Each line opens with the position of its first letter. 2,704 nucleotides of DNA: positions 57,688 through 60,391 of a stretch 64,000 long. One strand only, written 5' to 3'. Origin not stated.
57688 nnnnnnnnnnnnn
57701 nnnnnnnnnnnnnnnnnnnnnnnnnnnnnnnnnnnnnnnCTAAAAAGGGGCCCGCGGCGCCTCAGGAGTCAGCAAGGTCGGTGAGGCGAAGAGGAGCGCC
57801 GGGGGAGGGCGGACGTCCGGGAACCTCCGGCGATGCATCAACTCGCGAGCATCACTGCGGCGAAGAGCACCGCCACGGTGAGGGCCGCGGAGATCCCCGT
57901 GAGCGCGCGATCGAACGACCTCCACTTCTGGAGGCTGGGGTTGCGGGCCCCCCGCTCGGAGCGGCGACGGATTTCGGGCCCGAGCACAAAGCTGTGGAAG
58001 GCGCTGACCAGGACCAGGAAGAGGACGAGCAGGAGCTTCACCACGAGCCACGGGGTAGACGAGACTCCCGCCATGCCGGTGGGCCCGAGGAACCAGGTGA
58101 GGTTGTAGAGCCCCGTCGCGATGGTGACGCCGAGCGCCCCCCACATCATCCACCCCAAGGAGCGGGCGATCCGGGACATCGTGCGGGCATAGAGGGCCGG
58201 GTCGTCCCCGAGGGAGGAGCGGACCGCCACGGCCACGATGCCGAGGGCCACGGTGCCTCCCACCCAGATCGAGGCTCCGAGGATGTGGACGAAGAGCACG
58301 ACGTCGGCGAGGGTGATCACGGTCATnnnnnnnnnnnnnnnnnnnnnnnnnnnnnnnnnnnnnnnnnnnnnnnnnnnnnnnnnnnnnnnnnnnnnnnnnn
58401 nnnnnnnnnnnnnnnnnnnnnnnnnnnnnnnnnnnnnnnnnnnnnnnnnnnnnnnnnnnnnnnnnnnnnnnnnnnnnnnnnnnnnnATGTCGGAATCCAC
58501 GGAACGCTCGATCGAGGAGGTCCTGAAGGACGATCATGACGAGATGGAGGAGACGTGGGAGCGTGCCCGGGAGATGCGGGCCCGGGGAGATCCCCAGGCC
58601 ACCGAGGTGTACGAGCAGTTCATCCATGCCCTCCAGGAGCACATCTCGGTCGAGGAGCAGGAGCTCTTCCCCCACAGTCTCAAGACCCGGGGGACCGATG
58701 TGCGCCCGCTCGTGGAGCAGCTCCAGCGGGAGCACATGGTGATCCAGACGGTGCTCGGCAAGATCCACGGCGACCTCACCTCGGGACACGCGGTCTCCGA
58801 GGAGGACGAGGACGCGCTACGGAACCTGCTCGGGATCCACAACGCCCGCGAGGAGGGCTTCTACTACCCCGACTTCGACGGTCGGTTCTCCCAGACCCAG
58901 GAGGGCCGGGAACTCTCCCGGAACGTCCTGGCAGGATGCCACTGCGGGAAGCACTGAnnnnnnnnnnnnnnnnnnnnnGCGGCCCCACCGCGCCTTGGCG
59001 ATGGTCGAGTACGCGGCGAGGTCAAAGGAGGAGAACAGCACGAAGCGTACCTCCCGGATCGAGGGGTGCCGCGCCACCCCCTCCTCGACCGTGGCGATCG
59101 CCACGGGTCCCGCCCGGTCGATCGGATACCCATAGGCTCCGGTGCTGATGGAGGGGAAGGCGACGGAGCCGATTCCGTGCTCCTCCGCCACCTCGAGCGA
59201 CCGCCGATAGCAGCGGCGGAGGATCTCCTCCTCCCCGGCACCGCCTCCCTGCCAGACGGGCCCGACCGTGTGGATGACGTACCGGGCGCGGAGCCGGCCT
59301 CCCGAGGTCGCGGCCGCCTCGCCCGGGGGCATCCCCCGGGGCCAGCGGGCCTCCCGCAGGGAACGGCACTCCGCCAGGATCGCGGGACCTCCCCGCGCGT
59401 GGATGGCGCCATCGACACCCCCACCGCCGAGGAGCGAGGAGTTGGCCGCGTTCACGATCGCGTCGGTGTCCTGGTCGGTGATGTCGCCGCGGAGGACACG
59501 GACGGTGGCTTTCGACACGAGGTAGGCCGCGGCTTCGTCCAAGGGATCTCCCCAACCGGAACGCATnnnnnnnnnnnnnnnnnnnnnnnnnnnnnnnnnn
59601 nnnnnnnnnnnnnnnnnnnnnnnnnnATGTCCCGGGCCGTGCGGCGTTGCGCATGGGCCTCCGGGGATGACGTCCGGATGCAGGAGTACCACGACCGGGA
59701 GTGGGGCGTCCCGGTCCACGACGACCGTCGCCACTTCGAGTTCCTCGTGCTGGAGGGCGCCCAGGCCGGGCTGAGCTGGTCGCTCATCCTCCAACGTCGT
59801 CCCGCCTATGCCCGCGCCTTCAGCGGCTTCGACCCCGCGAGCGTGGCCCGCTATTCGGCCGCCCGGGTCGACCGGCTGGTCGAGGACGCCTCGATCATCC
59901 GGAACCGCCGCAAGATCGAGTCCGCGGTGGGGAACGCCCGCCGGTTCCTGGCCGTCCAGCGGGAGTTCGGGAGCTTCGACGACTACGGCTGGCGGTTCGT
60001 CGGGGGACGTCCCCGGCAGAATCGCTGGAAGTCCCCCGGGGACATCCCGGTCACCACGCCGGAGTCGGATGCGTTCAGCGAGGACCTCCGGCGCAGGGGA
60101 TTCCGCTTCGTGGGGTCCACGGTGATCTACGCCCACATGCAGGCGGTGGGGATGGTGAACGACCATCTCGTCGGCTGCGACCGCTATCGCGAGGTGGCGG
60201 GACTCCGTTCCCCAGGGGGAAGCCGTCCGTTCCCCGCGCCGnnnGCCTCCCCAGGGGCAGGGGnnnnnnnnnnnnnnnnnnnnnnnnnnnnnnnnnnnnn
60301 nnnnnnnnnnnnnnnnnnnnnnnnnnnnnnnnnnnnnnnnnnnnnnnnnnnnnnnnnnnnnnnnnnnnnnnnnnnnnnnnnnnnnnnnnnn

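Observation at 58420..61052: Identical 15-bp palindromic site defines a putative archaeal regulon around a Bat-like activator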

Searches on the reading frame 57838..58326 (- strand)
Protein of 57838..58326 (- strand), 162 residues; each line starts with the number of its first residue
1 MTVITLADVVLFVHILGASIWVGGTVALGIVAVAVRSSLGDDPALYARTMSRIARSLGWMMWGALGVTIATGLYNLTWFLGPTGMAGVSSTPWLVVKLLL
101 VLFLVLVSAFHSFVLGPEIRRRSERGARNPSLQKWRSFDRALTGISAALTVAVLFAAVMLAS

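Call 7: search_protein_families(library=pfam, proteins=[window:57838-58326:-], max_evalue=0.01)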
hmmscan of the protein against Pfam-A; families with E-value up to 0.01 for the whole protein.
window:57838-58326:- (162 aa): 5 families
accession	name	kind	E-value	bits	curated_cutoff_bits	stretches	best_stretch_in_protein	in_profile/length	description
PF05425.18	CopD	-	2.5e-10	41.1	32.1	1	52-156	2-101/105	Copper resistance protein D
PF13664.11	DUF4149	-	2.6e-06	28.1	24.6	1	16-125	1-99/102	Domain of unknown function (DUF4149)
PF10027.14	DUF2269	-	4.7e-05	23.9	28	1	9-154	2-136/150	Predicted integral membrane protein (DUF2269)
PF03653.18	UPF0093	-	0.00011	23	34.2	1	10-156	8-140/146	Uncharacterised protein family (UPF0093)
PF09980.14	DUF2214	-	0.00028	21.3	34.1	1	10-159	5-142/147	Predicted membrane protein (DUF2214)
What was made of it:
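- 57838..58326 (-): CopD-like membrane protein gene, probable second target of site 1. In relatives it is the last gene of a ferredoxin-(FNR)-CopD operon. Pfam CopD, E 2.5e-10 (call 7).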

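Call 34: search_protein_families(library=ncbifam, proteins=[window:57838-58326:-], max_evalue=0.01)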
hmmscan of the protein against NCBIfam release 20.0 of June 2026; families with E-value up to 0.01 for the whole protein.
window:57838-58326:- (162 aa): 1 family
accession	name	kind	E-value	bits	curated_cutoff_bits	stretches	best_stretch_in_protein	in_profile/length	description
NF033808.0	copper_CopD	equivalog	3.1e-11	43.4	195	1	12-156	152-285/295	copper homeostasis membrane protein CopD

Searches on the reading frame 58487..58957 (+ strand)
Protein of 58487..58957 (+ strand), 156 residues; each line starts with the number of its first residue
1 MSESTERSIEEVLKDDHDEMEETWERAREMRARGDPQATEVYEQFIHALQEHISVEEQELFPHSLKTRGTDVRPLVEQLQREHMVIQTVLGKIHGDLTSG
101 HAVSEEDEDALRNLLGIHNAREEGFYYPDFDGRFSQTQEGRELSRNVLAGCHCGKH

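Call 7: search_protein_families(library=pfam, proteins=[window:58487-58957:+], max_evalue=0.01)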
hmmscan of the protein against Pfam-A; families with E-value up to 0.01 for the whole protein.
window:58487-58957:+ (156 aa): 1 family
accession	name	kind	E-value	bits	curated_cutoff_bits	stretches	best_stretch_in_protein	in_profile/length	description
PF01814.28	Hemerythrin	-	4e-10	40.7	25.3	1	11-62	72-125/127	Hemerythrin HHE cation binding domain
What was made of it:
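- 58487..58957 (+): Hemerythrin (HHE cation-binding domain) gene, target of site 1. Pfam PF01814, E 4e-10 (call 7).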

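Call 34: search_protein_families(library=ncbifam, proteins=[window:58487-58957:+], max_evalue=0.01)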
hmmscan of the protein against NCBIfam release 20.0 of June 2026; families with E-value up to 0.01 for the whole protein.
window:58487-58957:+ (156 aa): 2 families
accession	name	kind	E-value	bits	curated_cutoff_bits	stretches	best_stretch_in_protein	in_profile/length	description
NF053874.1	persist_PA2171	equivalog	3.2e-05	23.7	190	1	11-88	5-82/157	PA2171 family ribosome-binding persister protein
TIGR03652.1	FeS_repair_RIC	equivalog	0.00051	19.9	204.7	1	37-101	110-177/216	iron-sulfur cluster repair di-iron protein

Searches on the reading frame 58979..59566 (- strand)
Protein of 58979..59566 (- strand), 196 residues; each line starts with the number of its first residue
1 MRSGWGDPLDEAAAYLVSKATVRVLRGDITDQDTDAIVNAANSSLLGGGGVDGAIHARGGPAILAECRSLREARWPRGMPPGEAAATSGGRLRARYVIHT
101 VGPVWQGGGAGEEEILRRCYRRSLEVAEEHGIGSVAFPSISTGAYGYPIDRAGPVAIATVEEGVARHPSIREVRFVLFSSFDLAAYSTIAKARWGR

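Call 7: search_protein_families(library=pfam, proteins=[window:58979-59566:-], max_evalue=0.01)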
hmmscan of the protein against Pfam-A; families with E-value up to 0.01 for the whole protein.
seq(196 aa): 1 family
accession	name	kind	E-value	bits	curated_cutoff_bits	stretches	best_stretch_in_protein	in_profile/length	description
PF01661.27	Macro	-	1.2e-43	148.3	22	1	38-155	1-117/118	Macro domain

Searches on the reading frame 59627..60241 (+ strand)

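Call 7: search_protein_families(library=pfam, proteins=[window:59627-60241:+], max_evalue=0.01)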
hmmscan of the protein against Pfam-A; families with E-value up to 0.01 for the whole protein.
seq(205 aa): 1 family
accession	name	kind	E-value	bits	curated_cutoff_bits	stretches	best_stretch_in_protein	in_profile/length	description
PF03352.18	Adenine_glyco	-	7.2e-76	254.4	25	1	10-186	1-176/177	Methyladenine glycosylase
